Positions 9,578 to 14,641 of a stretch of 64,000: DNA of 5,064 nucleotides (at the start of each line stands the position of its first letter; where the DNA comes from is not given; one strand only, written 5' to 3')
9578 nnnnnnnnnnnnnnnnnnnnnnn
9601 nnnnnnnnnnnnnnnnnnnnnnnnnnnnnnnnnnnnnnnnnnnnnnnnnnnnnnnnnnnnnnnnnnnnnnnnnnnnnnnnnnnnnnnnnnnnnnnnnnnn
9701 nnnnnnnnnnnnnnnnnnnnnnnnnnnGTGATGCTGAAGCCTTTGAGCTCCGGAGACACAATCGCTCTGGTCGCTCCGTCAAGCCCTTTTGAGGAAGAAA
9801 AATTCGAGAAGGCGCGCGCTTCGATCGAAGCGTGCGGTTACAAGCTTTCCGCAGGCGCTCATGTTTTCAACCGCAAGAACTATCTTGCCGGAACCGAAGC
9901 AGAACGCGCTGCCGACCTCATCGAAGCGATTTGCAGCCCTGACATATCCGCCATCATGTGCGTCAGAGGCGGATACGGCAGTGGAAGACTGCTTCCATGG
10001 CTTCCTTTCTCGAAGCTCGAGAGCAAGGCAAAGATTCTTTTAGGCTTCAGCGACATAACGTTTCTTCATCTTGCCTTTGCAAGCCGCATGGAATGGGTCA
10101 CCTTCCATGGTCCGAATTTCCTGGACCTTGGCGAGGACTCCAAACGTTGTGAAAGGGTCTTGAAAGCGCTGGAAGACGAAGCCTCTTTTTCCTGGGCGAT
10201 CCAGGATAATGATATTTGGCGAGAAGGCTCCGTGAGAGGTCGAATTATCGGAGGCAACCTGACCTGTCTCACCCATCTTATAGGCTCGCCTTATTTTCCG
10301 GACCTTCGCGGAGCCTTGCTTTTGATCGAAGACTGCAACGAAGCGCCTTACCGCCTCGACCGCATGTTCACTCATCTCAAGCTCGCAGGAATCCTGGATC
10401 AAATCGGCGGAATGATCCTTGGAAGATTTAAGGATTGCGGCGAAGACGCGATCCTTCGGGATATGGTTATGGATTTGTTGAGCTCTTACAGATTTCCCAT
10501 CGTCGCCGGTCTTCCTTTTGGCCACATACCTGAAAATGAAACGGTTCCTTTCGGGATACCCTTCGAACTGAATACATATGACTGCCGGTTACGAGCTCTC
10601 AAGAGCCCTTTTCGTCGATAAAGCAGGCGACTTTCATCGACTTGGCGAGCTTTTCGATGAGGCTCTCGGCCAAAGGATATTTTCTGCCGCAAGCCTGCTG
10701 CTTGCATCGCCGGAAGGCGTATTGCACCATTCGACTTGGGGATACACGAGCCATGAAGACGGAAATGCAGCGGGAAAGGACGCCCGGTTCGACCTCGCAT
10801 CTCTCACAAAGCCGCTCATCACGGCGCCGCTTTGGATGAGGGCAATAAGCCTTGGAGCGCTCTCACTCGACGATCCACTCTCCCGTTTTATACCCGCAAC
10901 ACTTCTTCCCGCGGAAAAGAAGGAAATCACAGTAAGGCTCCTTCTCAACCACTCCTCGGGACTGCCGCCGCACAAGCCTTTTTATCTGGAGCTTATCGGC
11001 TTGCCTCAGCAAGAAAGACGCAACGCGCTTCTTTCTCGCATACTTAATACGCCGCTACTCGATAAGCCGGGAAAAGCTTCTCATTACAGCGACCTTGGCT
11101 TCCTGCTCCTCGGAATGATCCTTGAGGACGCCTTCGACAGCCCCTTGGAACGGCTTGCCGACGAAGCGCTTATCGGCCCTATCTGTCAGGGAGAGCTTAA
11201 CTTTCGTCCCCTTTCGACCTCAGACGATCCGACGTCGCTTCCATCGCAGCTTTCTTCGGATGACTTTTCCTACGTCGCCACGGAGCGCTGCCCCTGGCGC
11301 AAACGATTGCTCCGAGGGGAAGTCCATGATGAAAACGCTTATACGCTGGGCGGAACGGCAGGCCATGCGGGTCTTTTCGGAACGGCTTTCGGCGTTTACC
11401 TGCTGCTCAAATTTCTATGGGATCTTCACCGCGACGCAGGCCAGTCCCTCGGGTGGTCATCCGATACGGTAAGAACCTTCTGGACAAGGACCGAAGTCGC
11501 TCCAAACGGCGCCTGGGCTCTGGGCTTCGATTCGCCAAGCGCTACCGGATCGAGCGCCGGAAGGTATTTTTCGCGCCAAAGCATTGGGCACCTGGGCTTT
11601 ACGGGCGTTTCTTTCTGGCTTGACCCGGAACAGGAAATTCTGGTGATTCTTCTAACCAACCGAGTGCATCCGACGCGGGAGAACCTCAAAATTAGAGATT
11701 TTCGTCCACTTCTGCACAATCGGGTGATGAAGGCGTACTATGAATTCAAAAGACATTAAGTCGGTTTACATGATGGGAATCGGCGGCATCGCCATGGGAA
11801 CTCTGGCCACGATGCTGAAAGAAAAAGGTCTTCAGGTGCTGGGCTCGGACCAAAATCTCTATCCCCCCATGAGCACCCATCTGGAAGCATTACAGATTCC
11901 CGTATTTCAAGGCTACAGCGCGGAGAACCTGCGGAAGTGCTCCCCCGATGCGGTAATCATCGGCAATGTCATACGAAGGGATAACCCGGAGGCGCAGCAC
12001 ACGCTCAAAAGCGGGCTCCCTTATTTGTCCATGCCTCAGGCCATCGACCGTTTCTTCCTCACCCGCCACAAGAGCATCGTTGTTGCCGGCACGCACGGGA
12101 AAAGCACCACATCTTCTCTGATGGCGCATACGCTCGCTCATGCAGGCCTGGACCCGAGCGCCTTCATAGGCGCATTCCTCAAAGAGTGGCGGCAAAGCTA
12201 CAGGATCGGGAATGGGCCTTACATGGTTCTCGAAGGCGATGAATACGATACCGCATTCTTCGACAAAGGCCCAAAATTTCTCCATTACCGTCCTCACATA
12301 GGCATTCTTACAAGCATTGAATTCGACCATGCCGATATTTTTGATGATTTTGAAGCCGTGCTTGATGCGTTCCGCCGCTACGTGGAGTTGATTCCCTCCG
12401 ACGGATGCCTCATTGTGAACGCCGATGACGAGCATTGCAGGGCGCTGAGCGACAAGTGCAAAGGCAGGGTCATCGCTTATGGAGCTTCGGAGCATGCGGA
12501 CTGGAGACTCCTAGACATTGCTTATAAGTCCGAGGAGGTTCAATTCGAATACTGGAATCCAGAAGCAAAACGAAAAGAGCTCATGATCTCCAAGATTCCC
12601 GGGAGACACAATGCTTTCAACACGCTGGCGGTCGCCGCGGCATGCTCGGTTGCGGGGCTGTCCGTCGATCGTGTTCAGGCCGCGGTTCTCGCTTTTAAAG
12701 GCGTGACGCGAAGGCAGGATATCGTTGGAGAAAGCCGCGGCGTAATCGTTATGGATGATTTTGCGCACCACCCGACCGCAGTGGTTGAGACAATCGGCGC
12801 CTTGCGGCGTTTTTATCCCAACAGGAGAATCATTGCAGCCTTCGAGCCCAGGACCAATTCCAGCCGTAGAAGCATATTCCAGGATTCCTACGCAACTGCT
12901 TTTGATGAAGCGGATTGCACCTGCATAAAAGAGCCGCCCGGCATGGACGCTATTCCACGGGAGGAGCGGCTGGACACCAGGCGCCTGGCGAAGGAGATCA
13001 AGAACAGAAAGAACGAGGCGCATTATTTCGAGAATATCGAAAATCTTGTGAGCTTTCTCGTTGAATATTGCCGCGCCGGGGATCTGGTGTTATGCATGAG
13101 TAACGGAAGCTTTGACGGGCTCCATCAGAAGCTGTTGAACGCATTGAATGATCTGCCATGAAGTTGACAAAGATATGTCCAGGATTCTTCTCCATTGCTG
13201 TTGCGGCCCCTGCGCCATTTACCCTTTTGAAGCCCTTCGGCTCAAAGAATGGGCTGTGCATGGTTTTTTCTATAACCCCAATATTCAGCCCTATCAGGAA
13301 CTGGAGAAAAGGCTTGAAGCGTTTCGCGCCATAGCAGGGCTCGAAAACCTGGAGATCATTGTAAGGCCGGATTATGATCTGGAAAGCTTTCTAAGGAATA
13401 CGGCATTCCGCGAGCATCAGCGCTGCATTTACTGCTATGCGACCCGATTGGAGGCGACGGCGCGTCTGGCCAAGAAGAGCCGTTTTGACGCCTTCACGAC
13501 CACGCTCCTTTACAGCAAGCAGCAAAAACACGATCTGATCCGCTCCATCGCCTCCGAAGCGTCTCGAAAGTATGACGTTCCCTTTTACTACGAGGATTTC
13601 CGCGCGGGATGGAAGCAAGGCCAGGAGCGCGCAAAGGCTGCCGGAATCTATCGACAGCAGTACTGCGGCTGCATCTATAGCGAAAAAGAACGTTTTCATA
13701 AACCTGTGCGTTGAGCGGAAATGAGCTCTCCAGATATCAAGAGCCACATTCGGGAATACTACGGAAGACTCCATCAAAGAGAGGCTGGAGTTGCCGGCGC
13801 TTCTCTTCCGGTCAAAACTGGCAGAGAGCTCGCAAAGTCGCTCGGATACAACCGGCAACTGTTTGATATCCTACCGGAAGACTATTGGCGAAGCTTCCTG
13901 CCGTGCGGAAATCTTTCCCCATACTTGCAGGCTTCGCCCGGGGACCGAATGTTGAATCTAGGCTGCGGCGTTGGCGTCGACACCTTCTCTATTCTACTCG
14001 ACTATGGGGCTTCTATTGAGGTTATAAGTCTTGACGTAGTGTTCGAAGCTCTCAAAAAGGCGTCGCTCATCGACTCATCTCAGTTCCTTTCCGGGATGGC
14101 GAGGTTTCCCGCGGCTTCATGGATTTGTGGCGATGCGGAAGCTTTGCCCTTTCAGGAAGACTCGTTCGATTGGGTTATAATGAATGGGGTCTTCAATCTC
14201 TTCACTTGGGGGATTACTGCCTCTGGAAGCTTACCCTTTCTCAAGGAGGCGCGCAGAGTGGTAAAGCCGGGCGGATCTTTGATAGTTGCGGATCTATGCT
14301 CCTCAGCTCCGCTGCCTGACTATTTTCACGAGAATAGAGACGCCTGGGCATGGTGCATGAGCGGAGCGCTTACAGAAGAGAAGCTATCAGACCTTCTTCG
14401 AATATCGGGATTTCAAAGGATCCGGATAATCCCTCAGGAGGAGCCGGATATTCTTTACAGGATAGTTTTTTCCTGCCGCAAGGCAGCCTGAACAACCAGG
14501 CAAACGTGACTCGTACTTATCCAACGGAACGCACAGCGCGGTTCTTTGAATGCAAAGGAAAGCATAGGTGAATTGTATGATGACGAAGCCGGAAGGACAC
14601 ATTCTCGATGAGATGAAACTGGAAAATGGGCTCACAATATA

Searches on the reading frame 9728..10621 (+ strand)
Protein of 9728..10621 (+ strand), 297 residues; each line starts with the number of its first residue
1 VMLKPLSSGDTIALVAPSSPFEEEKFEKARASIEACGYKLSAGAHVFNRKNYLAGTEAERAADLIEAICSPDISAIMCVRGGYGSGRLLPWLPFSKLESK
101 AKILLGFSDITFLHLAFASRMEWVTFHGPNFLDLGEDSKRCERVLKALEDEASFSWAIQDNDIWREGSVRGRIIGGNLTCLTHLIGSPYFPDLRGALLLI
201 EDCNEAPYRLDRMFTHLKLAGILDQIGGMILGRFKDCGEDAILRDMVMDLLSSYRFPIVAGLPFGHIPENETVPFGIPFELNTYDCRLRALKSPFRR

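Call 29: search_protein_families(library=pfam, proteins=[window:9728-10621:+], max_evalue=0.00001)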
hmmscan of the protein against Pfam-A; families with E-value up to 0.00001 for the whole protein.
window:9728-10621:+ (297 aa): 2 families
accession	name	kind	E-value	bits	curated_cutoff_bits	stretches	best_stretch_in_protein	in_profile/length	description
PF02016.21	Peptidase_S66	-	1.6e-36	125.5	25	1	12-128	1-121/121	LD-carboxypeptidase N-terminal domain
PF17676.7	Peptidase_S66C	-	9.1e-36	123.5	23.7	1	170-281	1-120/120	LD-carboxypeptidase C-terminal domain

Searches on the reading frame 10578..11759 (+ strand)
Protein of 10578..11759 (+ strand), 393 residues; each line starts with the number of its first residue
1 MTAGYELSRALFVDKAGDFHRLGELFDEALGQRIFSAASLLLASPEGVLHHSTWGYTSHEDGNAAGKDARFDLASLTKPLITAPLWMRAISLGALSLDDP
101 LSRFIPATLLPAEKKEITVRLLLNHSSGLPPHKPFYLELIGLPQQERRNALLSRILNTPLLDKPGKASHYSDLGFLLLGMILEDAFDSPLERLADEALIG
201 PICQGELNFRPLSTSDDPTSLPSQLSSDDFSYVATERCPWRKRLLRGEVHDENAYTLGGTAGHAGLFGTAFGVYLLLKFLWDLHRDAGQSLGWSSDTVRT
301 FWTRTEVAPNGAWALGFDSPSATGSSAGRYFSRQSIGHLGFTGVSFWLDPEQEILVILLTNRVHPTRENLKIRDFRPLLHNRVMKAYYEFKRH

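Call 29: search_protein_families(library=pfam, proteins=[window:10578-11759:+], max_evalue=0.00001)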
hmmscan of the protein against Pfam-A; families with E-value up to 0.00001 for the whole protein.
window:10578-11759:+ (393 aa): 1 family
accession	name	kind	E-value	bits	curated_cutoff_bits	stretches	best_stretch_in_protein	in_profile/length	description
PF00144.29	Beta-lactamase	-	3.1e-42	145.4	27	1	25-371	4-319/329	Beta-lactamase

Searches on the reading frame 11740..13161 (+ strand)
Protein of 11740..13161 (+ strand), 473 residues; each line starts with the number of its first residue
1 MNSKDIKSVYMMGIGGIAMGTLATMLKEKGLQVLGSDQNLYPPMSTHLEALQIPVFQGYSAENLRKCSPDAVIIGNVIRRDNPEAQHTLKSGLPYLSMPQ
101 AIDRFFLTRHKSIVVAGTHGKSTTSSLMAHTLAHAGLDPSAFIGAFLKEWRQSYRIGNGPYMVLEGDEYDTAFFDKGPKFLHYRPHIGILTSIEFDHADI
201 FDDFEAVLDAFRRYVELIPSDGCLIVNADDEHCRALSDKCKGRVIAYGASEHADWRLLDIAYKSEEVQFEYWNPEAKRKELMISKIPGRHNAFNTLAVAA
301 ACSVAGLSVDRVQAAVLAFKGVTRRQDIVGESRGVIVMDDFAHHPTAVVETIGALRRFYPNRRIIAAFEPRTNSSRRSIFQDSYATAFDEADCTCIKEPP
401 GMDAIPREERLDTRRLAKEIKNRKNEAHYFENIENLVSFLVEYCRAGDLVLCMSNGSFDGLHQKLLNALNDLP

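Call 29: search_protein_families(library=pfam, proteins=[window:11740-13161:+], max_evalue=0.00001)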
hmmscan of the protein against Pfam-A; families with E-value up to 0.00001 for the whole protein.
window:11740-13161:+ (473 aa): 3 families
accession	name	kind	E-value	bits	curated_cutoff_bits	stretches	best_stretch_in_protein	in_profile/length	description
PF08245.18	Mur_ligase_M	-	2.3e-27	96.7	24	1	115-302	1-200/200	Mur ligase middle domain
PF01225.30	Mur_ligase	-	1.1e-17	64.6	21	1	9-105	2-90/95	Mur ligase family, catalytic domain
PF02875.26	Mur_ligase_C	-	2.9e-17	64.1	28.4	1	324-456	1-127/127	Mur ligase, glutamate ligase domain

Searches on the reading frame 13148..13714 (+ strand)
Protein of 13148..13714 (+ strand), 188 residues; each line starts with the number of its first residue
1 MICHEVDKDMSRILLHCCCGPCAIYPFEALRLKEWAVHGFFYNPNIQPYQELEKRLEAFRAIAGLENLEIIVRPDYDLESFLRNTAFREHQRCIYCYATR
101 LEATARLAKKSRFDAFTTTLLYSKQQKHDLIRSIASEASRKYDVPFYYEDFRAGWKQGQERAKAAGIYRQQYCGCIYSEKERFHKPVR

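Call 29: search_protein_families(library=pfam, proteins=[window:13148-13714:+], max_evalue=0.00001)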
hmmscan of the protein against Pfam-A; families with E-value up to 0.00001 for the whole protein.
window:13148-13714:+ (188 aa): 1 family
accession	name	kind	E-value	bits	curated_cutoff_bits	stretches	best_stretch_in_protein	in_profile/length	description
PF02677.20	QueH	-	1.1e-59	201.9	23.5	1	13-181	1-175/175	Epoxyqueuosine reductase QueH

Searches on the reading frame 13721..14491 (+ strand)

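Call 29: search_protein_families(library=pfam, proteins=[window:13721-14491:+], max_evalue=0.00001)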
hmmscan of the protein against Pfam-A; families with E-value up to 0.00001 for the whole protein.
window:13721-14491:+ (256 aa): 4 families
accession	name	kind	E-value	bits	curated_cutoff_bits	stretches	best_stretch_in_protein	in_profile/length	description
PF13847.12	Methyltransf_31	-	4.3e-16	59.3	27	1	73-226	3-141/145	Methyltransferase domain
PF08241.18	Methyltransf_11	-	2.6e-14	54.1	21.2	1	78-189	1-95/95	Methyltransferase domain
PF13649.12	Methyltransf_25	-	6.1e-12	46.5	27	1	78-185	2-97/97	Methyltransferase domain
PF01209.24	Ubie_methyltran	-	1.1e-10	41.7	20.1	1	71-192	45-154/233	ubiE/COQ5 methyltransferase family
